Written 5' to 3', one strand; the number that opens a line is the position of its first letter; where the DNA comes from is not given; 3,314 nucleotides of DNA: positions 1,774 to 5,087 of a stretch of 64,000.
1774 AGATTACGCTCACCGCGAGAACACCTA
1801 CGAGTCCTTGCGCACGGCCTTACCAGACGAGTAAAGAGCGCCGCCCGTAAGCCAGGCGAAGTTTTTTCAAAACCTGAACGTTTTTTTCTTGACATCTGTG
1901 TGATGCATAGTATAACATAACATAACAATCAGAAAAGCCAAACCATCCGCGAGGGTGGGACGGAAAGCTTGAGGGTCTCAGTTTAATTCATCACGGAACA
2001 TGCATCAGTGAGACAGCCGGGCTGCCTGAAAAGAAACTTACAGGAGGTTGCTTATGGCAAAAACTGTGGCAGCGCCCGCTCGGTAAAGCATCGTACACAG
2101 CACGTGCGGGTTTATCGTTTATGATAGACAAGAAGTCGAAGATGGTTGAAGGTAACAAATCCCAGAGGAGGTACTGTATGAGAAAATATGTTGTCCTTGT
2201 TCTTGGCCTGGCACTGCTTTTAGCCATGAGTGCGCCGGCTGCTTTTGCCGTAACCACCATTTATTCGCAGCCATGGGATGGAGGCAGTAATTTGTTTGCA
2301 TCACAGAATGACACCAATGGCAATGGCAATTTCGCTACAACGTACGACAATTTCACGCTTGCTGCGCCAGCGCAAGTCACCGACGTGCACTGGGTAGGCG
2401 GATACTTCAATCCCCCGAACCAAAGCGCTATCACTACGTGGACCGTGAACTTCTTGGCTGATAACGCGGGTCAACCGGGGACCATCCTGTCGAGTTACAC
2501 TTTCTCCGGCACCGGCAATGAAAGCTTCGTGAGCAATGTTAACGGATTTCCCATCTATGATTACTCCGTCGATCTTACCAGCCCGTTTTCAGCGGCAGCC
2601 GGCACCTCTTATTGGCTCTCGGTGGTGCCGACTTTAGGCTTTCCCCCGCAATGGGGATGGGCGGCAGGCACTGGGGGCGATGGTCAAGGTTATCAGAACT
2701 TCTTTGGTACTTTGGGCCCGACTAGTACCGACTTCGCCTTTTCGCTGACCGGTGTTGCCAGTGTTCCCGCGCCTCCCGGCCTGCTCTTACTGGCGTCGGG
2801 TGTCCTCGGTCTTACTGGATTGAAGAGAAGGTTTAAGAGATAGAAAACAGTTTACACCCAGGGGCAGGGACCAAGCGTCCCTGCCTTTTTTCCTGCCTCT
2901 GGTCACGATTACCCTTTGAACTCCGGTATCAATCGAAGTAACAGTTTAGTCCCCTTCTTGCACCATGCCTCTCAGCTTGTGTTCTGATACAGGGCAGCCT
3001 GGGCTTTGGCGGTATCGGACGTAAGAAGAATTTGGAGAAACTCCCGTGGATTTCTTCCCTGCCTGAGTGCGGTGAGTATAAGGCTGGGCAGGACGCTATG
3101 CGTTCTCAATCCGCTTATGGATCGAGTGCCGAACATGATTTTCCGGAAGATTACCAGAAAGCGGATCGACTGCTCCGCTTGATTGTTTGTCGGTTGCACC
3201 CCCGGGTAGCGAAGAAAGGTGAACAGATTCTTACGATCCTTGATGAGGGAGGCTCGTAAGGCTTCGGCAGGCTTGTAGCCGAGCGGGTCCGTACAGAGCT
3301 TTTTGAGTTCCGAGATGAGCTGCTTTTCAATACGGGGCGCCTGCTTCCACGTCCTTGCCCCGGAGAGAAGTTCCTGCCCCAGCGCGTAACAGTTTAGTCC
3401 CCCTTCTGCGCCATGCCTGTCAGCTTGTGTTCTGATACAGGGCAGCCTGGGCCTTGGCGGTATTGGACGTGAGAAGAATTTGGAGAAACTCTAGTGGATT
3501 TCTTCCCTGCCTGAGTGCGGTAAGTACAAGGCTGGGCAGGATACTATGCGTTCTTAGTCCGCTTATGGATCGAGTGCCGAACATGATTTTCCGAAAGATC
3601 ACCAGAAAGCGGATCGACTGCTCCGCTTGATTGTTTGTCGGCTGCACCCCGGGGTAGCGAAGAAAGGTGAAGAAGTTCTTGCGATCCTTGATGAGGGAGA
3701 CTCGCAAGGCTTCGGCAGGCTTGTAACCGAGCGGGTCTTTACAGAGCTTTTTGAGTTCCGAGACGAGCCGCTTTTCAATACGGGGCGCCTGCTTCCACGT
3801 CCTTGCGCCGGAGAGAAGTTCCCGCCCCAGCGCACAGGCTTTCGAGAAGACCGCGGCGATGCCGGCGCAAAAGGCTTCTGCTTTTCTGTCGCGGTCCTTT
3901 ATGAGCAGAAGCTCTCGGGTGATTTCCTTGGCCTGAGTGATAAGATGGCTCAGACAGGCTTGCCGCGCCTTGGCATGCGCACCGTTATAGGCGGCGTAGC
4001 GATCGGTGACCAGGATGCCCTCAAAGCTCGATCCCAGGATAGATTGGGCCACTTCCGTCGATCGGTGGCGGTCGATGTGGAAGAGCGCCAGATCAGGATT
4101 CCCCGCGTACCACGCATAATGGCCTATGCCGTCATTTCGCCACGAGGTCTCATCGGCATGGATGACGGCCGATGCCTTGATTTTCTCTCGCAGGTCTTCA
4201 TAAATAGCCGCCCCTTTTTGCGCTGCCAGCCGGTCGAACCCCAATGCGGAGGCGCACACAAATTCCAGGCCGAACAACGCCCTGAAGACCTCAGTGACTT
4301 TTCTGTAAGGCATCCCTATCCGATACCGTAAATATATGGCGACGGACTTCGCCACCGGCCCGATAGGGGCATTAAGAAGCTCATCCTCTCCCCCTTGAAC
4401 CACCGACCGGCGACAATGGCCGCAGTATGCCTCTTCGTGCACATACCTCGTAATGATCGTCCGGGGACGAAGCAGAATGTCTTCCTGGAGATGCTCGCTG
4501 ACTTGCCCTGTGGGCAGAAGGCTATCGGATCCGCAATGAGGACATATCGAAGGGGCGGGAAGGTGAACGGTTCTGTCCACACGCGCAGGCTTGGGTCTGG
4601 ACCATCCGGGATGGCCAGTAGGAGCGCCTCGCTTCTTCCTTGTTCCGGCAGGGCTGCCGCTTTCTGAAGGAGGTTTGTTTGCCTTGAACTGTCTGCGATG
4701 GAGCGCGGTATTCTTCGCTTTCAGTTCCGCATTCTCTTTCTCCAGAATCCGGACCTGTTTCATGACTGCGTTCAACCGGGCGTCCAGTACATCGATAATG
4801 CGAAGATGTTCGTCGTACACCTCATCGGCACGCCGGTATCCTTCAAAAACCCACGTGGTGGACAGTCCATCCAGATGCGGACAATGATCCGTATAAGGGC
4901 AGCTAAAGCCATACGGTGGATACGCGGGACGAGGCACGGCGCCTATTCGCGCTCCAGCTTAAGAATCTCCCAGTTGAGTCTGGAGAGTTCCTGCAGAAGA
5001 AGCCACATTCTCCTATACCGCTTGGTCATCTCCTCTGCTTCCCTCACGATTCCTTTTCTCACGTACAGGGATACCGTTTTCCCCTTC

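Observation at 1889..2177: Shared promoter plus conserved structured 5' leader in front of four secreted/PEP-CTERM surface-protein genes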

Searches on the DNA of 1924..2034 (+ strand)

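Call 31: build_rna_model(alignment_id=A2, structure=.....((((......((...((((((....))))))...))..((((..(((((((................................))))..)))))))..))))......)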
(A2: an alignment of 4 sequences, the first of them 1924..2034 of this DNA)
Model R1 built from alignment A2 (4 sequences, 113 columns); structure: as given.
model positions 110; base pairs 23; branch points 1; effective number of sequences 1.64; information 0.591 bits per position. Calibrated on 0.2 Mb of random sequence (short: E-values are rough).
structure used (alignment columns):
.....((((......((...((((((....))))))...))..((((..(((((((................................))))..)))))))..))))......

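Call 32: search_with_rna_model(model_id=R1, sources=[window, L001, L002, L003, L004, L005, L006, L007, L008, L009, L010, L011, L012, L013, L014, L015, L016, L017, L018, L019, L020, L021, L022, L023, L024, L025, L026, L027, L028, L029, L030, L031, L032, L033, L035, L036, L037, L038, L039, L040, L041, L042, L043, L044, L045, L046, L047, L048, L049, L050, L051, L052, L053, L054, L055, L056, L057, L058, L059, L060, L061, L062, L063, L064, L065, L066, L067, L068, L069, L070, L071, L072, L073, L074, L075, L076, L077, L078, L079, L080], max_evalue=0.01, make_alignment=true)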
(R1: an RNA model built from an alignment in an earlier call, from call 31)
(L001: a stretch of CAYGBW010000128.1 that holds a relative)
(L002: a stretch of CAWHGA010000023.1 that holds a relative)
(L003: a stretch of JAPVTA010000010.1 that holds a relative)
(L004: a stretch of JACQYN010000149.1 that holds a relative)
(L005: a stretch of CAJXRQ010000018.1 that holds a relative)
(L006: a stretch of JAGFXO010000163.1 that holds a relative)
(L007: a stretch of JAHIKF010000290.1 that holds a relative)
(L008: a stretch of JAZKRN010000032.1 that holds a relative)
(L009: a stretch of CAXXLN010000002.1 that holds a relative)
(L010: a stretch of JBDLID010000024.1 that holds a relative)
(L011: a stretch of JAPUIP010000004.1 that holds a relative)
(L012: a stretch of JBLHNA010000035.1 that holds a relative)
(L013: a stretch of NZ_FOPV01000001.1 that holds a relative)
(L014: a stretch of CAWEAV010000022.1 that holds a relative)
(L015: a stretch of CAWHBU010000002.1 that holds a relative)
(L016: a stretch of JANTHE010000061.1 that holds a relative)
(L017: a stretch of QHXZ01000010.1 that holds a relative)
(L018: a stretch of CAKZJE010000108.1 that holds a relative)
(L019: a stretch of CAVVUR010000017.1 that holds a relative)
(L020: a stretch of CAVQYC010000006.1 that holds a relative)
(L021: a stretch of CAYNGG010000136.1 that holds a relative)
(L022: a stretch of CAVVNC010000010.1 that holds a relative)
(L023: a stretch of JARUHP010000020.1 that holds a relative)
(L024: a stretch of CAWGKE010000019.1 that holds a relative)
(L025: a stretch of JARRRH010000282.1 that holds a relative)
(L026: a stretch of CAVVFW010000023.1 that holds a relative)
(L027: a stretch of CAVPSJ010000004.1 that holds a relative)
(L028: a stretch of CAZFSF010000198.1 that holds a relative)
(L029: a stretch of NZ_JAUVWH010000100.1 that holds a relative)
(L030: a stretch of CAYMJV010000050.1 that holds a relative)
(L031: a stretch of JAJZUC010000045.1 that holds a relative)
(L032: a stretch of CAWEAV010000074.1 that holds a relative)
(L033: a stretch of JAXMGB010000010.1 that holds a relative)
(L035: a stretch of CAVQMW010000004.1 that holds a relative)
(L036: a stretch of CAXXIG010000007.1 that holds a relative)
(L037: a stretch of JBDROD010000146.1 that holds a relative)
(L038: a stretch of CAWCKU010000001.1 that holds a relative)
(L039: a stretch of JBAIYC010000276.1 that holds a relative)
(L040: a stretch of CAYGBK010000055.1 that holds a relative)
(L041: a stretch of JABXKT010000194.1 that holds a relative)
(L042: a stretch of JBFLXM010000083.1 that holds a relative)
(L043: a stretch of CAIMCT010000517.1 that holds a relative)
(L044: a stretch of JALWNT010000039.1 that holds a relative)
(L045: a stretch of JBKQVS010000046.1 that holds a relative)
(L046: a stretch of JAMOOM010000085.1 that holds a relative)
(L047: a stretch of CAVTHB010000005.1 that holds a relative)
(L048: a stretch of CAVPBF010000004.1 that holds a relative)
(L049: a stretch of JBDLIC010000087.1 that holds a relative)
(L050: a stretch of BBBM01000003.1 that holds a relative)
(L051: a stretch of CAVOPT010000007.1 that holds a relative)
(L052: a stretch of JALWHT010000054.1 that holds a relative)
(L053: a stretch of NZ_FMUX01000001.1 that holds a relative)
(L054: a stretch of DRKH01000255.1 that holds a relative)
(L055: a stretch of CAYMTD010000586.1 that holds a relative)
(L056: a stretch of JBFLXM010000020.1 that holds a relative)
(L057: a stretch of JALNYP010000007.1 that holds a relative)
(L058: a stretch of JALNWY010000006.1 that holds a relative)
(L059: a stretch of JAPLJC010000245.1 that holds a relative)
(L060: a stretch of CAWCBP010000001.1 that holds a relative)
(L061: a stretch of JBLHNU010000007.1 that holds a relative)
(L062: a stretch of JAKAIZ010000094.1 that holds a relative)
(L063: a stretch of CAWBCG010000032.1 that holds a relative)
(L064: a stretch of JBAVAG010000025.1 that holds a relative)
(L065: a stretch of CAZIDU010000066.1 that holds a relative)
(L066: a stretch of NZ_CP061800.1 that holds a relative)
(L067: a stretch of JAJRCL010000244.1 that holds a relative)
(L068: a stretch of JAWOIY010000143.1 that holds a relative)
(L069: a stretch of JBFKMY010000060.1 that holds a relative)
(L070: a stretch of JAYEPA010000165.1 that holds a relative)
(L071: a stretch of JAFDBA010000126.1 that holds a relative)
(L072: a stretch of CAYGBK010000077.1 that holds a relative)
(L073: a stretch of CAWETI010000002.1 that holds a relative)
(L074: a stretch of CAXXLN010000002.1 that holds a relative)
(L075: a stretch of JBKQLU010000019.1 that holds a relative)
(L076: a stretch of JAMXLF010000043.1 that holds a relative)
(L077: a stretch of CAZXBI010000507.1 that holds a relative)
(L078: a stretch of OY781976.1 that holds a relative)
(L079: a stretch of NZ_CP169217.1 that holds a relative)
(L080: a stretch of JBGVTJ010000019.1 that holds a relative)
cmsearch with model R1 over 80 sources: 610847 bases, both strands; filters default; matches with E-value up to 0.01: 90.
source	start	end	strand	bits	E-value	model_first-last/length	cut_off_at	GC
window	23087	23196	-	111.9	4e-31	1-110/110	no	0.58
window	1924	2034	+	107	1.3e-29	1-110/110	no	0.5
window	11709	11818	-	106.7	1.6e-29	1-110/110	no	0.58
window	19071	19178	-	103.3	1.8e-28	1-110/110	no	0.56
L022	4013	4121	+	90.2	1.9e-24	1-110/110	no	0.59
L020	3135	3242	-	79.3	4.5e-21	1-110/110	no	0.49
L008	2827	2911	+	74.8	1.1e-19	1-110/110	no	0.52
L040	880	999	-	74.5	1.3e-19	1-110/110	no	0.58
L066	4505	4589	-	70.8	1.8e-18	1-110/110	no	0.56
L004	197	286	-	65.3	9.2e-17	1-110/110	no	0.59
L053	3731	3816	+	65.3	9.3e-17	1-110/110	no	0.57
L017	1801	1883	-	64.8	1.3e-16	1-110/110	no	0.63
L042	7357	7447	-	63.8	2.7e-16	1-110/110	no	0.46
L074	2673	2763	+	63.7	2.8e-16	1-110/110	no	0.53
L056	2245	2336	-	63.7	2.9e-16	1-110/110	no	0.57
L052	2407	2490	-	63.3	3.8e-16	1-110/110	no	0.49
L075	5358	5449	-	63.3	3.8e-16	1-110/110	no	0.6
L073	7170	7258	+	63.2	4e-16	1-110/110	no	0.53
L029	2924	3007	+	62.7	5.7e-16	1-110/110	no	0.67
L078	686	768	-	62.3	7.8e-16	1-110/110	no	0.54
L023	1727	1818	+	61.4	1.4e-15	1-110/110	no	0.53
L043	3116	3199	+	60.8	2.2e-15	1-110/110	no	0.58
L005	1037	1120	-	60.5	2.7e-15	1-110/110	no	0.61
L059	3140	3232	-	60.2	3.3e-15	1-110/110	no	0.61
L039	1984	2071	-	60.2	3.5e-15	1-110/110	no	0.6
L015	6985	7067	-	59.8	4.4e-15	1-110/110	no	0.58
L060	1094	1222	-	59.8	4.6e-15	1-110/110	no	0.48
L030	1512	1594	+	59.8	4.6e-15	1-110/110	no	0.58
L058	3331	3413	-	59.2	6.9e-15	1-110/110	no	0.53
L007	7677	7771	+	58.9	8.6e-15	1-110/110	no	0.54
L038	1413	1508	-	58.7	9.6e-15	1-110/110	no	0.6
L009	4114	4197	-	58.4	1.2e-14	1-110/110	no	0.46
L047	3172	3264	+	58.1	1.4e-14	1-110/110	no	0.54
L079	1215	1304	-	57.8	1.8e-14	1-110/110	no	0.56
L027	4162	4246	-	57.7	2e-14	1-110/110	no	0.58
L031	6879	6967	-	57.4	2.5e-14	1-110/110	no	0.58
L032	3862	3945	-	57.3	2.6e-14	1-110/110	no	0.6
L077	1873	1957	+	57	3.3e-14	1-110/110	no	0.53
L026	670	762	-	56.9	3.6e-14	1-110/110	no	0.59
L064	1923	2006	-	56.6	4.4e-14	1-110/110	no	0.58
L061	352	435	+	56.5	4.6e-14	1-110/110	no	0.46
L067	548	635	+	56.4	4.8e-14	1-110/110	no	0.56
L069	509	596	-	56.2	5.6e-14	1-110/110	no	0.5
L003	1604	1692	-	56.1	6e-14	1-110/110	no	0.55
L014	387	472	+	55.6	8.7e-14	1-110/110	no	0.53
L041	3391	3479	+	55.6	9.1e-14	1-110/110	no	0.51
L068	5669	5787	+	55.5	9.4e-14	1-110/110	no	0.51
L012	4428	4508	+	55.2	1.2e-13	1-110/110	no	0.52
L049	4414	4503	+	54.6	1.8e-13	1-110/110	no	0.53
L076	3547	3633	-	54.4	2.1e-13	1-110/110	no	0.61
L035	7598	7705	+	54.3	2.1e-13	1-110/110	no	0.56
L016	3690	3788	+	54.3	2.2e-13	1-110/110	no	0.6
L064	2219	2301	-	54.3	2.2e-13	1-110/110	no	0.6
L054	2736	2823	+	54.1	2.6e-13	1-110/110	no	0.59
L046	3858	3943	+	54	2.8e-13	1-110/110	no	0.47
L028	1709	1792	-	53.8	3.1e-13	1-110/110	no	0.5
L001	7436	7507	-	53.6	3.5e-13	9-102/110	no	0.69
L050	7430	7550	-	53.6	3.6e-13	1-110/110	no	0.55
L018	6399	6488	-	53.3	4.3e-13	1-110/110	no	0.43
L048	6375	6461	+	53.2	4.9e-13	1-110/110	no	0.57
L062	4459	4547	+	52.9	5.9e-13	1-110/110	no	0.55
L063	7065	7145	+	52.6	7.4e-13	1-110/110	no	0.52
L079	5826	5921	-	52.1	1.1e-12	1-110/110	no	0.6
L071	715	798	-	51.9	1.2e-12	1-110/110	no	0.52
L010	653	734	-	51.7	1.4e-12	1-110/110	no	0.52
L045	1799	1882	+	51.6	1.5e-12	1-110/110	no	0.57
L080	1643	1811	-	51.6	1.5e-12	9-102/110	no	0.51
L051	6497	6579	+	51.4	1.7e-12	1-110/110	no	0.55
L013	4267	4357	+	51.4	1.7e-12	1-110/110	no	0.63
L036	2304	2387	+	51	2.2e-12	1-110/110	no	0.62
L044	3119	3205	+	50.4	3.5e-12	1-110/110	no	0.52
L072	5579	5664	-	50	4.6e-12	1-110/110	no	0.62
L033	7911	7995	+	49.3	7.9e-12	1-110/110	no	0.62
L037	2358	2445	-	49.2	7.9e-12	1-110/110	no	0.52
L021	4955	5036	-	49.2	8.4e-12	1-110/110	no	0.61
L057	109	197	-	48.9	1e-11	1-110/110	no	0.56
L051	5129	5218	+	48.6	1.3e-11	1-110/110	no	0.67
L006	490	577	-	48.2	1.6e-11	1-110/110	no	0.55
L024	5168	5262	-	46.9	4.1e-11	1-110/110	no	0.68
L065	2815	2897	-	46.7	4.9e-11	1-110/110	no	0.42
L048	5882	5968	+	46.3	6.6e-11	1-110/110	no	0.57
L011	3422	3542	-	46.1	7.3e-11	1-110/110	no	0.6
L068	7853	7936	-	45.2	1.4e-10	1-110/110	no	0.57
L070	6779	6861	-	44.1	3.1e-10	1-110/110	no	0.54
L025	4109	4172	+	33.4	5.8e-07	1-110/110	no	0.5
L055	1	52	-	33.4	5.9e-07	1-52/110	3'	0.56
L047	704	791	+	30.5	4.6e-06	1-110/110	no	0.52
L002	1079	1158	-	30.2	5.6e-06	1-110/110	no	0.51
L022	7690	7811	+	30.1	6.2e-06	1-110/110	no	0.52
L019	5206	5271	+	23.1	0.0009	1-110/110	no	0.42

Alignment A3: 90 matches aligned to the model, 215 columns, each read 5' to 3' on its own strand. Consensus structure (alignment columns), stored with it:
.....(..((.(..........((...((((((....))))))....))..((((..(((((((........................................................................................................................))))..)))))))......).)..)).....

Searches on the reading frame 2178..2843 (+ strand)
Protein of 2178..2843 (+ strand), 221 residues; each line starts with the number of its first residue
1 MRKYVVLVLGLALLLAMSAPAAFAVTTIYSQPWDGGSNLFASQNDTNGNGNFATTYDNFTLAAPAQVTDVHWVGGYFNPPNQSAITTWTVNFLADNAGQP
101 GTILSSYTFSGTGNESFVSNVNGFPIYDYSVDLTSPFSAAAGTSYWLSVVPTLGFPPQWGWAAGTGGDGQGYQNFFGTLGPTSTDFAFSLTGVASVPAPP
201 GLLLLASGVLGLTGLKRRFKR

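Call 12: search_protein_families(library=pfam, proteins=[window:2178-2843:+], max_evalue=0.01)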
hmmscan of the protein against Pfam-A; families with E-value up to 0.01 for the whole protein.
window:2178-2843:+ (221 aa): 1 family
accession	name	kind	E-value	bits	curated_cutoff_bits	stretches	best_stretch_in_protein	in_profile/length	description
PF25470.1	DUF7901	-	1.9e-05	25.2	24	1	125-162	124-163/205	Domain of unknown function (DUF7901)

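Call 13: search_protein_families(library=ncbifam, proteins=[window:2178-2843:+], max_evalue=0.01)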
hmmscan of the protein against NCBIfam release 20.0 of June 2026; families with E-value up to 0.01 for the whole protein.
window:2178-2843:+ (221 aa): 1 family
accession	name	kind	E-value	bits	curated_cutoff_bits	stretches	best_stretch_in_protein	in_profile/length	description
NF038125.1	PEP_CTERM_THxN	subfamily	0.00087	18.9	85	1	144-218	170-245/246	THxN family PEP-CTERM protein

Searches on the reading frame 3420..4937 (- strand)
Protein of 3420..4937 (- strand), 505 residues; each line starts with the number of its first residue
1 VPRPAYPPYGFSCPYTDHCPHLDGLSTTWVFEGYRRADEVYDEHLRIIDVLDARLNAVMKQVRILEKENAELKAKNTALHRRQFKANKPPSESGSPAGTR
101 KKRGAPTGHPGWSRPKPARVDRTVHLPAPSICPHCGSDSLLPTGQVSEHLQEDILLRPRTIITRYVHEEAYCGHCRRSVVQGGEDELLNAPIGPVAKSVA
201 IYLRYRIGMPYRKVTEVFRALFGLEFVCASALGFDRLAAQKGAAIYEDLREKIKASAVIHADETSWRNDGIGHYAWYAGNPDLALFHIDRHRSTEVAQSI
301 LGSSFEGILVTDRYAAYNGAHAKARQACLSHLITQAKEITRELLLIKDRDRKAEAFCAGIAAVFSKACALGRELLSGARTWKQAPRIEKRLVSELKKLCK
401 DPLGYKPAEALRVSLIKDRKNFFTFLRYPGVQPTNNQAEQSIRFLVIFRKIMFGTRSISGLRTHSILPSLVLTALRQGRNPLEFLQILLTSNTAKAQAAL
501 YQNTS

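Call 39: search_protein_families(library=pfam, proteins=[window:3420-4937:-], max_evalue=0.00001)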
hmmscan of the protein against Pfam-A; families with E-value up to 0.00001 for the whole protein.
window:3420-4937:- (505 aa): 1 family
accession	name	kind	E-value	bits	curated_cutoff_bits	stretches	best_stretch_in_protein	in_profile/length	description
PF03050.20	DDE_Tnp_IS66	-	8.7e-34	117.7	23.1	1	198-461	10-282/284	Transposase IS66 family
